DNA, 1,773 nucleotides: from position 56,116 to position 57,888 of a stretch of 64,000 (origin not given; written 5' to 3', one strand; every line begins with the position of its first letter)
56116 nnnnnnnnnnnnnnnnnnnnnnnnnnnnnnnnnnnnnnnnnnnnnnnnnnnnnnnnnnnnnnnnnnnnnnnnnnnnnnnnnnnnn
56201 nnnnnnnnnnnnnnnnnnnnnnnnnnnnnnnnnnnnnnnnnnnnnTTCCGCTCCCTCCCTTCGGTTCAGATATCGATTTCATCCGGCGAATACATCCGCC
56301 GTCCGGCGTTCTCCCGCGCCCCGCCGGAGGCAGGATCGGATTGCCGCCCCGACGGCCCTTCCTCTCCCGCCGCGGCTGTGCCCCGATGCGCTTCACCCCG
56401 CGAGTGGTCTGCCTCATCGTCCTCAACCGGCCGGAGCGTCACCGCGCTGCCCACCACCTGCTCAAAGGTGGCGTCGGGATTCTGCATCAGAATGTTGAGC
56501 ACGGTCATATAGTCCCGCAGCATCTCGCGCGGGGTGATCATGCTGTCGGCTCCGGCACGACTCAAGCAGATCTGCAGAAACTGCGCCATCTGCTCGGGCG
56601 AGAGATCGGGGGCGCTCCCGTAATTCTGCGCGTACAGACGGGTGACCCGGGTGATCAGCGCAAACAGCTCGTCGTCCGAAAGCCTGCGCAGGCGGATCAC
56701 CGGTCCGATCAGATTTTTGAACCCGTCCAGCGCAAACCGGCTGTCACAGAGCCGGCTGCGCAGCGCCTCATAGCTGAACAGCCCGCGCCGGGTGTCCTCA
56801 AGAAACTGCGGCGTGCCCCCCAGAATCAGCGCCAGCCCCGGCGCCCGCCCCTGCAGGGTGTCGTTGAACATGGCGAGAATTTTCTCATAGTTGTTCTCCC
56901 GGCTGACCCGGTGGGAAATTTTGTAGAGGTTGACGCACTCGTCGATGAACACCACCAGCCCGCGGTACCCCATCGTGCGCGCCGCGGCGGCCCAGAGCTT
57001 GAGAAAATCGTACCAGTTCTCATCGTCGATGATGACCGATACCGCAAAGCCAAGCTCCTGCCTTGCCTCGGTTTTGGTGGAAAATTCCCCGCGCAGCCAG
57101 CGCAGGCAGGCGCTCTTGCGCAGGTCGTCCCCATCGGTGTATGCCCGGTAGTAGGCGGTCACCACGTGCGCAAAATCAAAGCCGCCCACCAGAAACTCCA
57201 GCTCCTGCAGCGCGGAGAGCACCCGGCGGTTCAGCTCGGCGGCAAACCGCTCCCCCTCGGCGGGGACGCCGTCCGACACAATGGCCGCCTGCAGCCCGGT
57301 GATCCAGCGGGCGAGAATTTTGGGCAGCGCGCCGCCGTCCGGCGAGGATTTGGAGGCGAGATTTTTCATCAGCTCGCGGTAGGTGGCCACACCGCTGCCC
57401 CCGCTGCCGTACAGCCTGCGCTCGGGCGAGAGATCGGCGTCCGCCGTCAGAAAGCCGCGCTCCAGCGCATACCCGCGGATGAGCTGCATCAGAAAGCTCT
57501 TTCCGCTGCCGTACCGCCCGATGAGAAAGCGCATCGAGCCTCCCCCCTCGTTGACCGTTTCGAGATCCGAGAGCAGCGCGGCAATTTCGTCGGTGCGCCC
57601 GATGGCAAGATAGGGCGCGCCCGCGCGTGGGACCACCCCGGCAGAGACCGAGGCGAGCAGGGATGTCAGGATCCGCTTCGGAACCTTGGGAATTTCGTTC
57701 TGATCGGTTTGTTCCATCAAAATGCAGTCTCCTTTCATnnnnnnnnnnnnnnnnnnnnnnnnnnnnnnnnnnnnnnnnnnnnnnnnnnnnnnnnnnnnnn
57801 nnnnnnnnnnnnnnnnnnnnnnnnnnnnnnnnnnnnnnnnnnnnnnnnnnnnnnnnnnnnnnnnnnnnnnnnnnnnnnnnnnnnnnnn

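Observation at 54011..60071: Insulated TerB-N/C + DUF2791 ATPase + Lhr-like helicase operon (Shango-type defence architecture) among housekeeping genes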

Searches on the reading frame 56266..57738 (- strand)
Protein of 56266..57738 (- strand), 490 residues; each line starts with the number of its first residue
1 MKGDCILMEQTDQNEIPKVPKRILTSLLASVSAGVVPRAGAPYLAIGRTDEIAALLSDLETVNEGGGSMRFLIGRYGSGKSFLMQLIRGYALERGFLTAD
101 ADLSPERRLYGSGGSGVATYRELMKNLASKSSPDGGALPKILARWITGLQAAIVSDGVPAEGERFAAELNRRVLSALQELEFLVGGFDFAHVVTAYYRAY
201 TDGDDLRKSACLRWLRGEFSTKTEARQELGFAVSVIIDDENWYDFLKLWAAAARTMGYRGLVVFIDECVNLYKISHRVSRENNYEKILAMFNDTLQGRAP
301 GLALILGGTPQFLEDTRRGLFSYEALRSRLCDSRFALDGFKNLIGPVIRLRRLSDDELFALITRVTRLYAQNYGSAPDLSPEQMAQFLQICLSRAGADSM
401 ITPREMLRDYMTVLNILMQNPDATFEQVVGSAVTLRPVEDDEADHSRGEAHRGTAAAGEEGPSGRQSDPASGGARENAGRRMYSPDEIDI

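Call 3: search_protein_families(library=pfam, proteins=[window:56266-57738:-], max_evalue=0.01)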
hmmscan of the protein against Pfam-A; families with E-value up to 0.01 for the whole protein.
window:56266-57738:- (490 aa): 3 families
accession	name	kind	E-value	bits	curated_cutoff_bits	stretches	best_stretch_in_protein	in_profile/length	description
PF10923.14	BrxC_BrxD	-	5.5e-157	523.4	22.2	1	19-431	1-412/414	BREX system ATP-binding protein BrxC/D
PF13191.12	AAA_16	-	7.5e-11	43.2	32.6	1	46-179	3-129/167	AAA ATPase domain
PF13401.12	AAA_22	-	0.004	17.9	27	0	219-313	58-127/130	AAA domain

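Call 4: search_protein_families(library=padloc, proteins=[window:56266-57738:-], max_evalue=0.01)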
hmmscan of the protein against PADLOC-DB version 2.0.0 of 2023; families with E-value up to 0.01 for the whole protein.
window:56266-57738:- (490 aa): 3 families
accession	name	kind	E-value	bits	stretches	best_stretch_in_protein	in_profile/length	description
PDLC03959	SngB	-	1e-164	546.8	1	17-437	4-422/439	-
PDLC02494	BrxD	-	1.4e-49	167.4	1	24-429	9-410/440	BrxD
PDLC04140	mad8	-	0.009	13.6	0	70-272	30-204/314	mads_8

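Call 29: search_solved_structures(query=window:56266-57738:-, max_evalue=0.01)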
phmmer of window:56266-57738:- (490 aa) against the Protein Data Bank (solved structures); distinct sequences matched with E-value up to 0.01: 0.

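Call 74: search_dna_similar(query=window:56266-57738:-, collection=plasmids, mode=protein, max_rows=25, max_evalue=1e-20)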
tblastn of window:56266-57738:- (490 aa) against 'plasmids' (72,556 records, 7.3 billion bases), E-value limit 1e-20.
Records with a match: 690; places in all: 693; records where one place covers at least 80% of the query: 675.
Best place of each record, by identity: <60% 690.
By first word of the organism name: Klebsiella 449; Salmonella 144; Escherichia 14; Sulfitobacter 7; Phaeobacter 5; Bradyrhizobium 4; Raoultella 4; Mesorhizobium 3; Paracoccus 3; Azospirillum 3; and 43 more.
By predicted mobility (MOB-suite, as given by PLSDB): conjugative 541; non-mobilizable 104; mobilizable 45.
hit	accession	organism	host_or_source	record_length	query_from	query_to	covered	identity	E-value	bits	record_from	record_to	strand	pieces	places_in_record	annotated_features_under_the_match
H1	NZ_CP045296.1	Paenibacillus cellulositrophicus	cell culture,Thai soil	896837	14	441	87%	52.4%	6e-148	474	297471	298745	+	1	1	ATP-binding protein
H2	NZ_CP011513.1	Paenibacillus peoriae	cell culture,soil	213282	19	429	84%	50.7%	6e-144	463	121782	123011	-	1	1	ATP-binding protein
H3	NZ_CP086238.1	Clostridium estertheticum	single colony,bovine feces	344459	18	450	88%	46.1%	1e-129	422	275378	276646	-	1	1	ATP-binding protein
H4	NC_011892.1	Methylobacterium nodulans ORS 2060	-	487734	11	421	84%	45.6%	4e-98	331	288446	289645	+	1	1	TerB N-terminal domain-containing protein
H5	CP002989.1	halophilic archaeon DL31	-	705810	1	461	94%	40.2%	2e-105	352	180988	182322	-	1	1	hypothetical protein (x2)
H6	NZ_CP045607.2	Bacillus cereus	Whole organism,soil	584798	2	449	91%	40.7%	5e-113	374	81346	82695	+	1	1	ATP-binding protein | TerB N-terminal domain-containing protein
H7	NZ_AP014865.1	Bacillus thuringiensis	-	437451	2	449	91%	40.7%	1e-112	373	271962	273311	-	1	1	ATP-binding protein | TerB N-terminal domain-containing protein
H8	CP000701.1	Rhizorhabdus wittichii RW1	-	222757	9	449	90%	41.3%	2e-103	346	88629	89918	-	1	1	hypothetical protein | protein of unknown function DUF805 | DEAD/DEAH box helicase domain protein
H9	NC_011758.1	Methylorubrum extorquens CM4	-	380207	26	442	85%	43.6%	2e-101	340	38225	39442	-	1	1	ATP-binding protein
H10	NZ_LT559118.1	Nonomuraea gerenzanensis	-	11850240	26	444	86%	43.0%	3e-103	345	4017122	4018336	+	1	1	none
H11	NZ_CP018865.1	Arthrobacter crystallopoietes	single cell,soil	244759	26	467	90%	40.7%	1e-103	347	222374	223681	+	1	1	ATP-binding protein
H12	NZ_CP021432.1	Yoonia vestfoldensis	Skeletonema marinoi strain RO5AC,Cell ...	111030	16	460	91%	40.2%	6e-99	333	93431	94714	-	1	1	ATP-binding protein | tellurite resistance TerB C-terminal domain-containing protein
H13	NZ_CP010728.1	Phaeobacter inhibens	cell culture,clam larvae aquaculture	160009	16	460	91%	40.2%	6e-99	333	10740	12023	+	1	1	ATP-binding protein | TerB N-terminal domain-containing protein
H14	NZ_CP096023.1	Halocatena salina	cell culture,sediment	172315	4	430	87%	41.7%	4e-103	345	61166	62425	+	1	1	ATP-binding protein | TerB N-terminal domain-containing protein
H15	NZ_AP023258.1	Mesorhizobium sp. L-2-11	Lotus japonicus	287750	14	442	88%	41.4%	4e-98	331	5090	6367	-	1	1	ATP-binding protein | DEAD/DEAH box helicase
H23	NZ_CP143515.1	Aeromonas hydrophila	Homo sapiens,abdominal fluid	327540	26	434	83%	43.0%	1e-97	330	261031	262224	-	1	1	ATP-binding protein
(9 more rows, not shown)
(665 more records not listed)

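Call 75: search_dna_similar(query=window:56266-57738:-, collection=phages, mode=protein, max_rows=15, max_evalue=1e-10)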
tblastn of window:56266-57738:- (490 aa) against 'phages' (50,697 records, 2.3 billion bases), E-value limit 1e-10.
No match.

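Call 76: get_annotated_region(hit=H3, flank=7000)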
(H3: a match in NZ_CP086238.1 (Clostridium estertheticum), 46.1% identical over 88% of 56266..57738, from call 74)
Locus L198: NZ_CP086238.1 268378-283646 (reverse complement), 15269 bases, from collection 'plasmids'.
description: Clostridium estertheticum strain CF002 plasmid pCF002-344, complete sequence
organism: Clostridium estertheticum (NCBI taxid 238834)
taxonomy: Bacteria; Bacillota; Clostridia; Eubacteriales; Clostridiaceae; Clostridium; Clostridium estertheticum
host: -; source: single colony,bovine feces; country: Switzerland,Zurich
typing (MOB-suite, as given by PLSDB): non-mobilizable
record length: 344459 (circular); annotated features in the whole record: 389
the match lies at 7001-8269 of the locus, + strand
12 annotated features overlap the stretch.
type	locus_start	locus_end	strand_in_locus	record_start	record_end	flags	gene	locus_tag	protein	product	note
CDS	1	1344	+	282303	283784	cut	-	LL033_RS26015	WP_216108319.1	amino acid adenylation domain-containing protein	-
CDS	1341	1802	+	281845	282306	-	-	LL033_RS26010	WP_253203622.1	GNAT family N-acetyltransferase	-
CDS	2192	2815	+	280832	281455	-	-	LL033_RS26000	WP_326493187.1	MFS transporter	GO:0055085 - transmembrane transport [Evidence IEA]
CDS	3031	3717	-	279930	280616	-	-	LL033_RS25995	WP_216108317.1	alpha/beta hydrolase-fold protein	-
CDS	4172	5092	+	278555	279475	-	-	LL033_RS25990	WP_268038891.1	relaxase/mobilization nuclease domain-containing protein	-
CDS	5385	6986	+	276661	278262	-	-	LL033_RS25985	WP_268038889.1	TerB N-terminal domain-containing protein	-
CDS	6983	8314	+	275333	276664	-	-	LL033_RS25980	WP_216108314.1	ATP-binding protein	-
CDS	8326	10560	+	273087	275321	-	-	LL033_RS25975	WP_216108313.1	DEAD/DEAH box helicase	-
CDS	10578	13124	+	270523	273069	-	-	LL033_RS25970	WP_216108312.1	ATP-binding cassette domain-containing protein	-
CDS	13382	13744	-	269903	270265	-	-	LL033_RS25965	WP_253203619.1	IS110 family transposase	-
CDS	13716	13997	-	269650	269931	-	-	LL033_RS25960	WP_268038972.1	transposase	GO:0006313 - DNA transposition [Evidence IEA]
CDS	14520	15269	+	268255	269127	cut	-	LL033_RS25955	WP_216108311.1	DUF5131 family protein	-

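Call 77: get_annotated_region(hit=H23, flank=7000)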
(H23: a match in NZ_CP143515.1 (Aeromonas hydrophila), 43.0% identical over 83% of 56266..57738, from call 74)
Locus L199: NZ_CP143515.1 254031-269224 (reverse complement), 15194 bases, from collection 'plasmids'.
description: Aeromonas hydrophila strain MAH-4 plasmid pMAH4, complete sequence
organism: Aeromonas hydrophila (NCBI taxid 644)
taxonomy: Bacteria; Pseudomonadota; Gammaproteobacteria; Aeromonadales; Aeromonadaceae; Aeromonas; Aeromonas hydrophila
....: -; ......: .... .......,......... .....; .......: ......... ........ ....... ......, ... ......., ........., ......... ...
typing (MOB-suite, as given by PLSDB): non-mobilizable
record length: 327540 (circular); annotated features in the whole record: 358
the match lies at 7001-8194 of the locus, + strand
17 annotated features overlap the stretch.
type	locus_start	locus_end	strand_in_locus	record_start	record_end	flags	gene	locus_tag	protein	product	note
CDS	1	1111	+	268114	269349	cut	-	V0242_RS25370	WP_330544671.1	glyoxalase superfamily protein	-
CDS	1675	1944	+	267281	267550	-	-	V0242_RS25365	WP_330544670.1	hypothetical protein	-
CDS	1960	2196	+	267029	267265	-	-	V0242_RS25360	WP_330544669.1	hypothetical protein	-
CDS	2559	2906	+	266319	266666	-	-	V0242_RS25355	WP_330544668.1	hypothetical protein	-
CDS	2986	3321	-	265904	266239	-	-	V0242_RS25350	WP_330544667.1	hypothetical protein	-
CDS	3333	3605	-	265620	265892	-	-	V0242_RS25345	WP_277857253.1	DUF6283 family protein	-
CDS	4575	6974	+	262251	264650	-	-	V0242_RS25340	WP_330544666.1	TerB N-terminal domain-containing protein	-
CDS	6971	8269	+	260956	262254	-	-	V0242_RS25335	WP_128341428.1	ATP-binding protein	-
CDS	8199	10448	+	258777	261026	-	-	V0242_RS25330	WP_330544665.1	DEAD/DEAH box helicase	-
CDS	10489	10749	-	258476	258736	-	-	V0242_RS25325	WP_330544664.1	hypothetical protein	-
CDS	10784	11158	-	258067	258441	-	-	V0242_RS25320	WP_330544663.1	hypothetical protein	-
CDS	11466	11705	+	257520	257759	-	-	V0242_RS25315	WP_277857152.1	hypothetical protein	-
CDS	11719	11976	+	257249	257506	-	-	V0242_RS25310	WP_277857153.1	hypothetical protein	-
CDS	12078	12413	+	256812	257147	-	-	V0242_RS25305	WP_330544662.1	helix-turn-helix transcriptional regulator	-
CDS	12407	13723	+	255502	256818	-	-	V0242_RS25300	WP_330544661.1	type II toxin-antitoxin system HipA family toxin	-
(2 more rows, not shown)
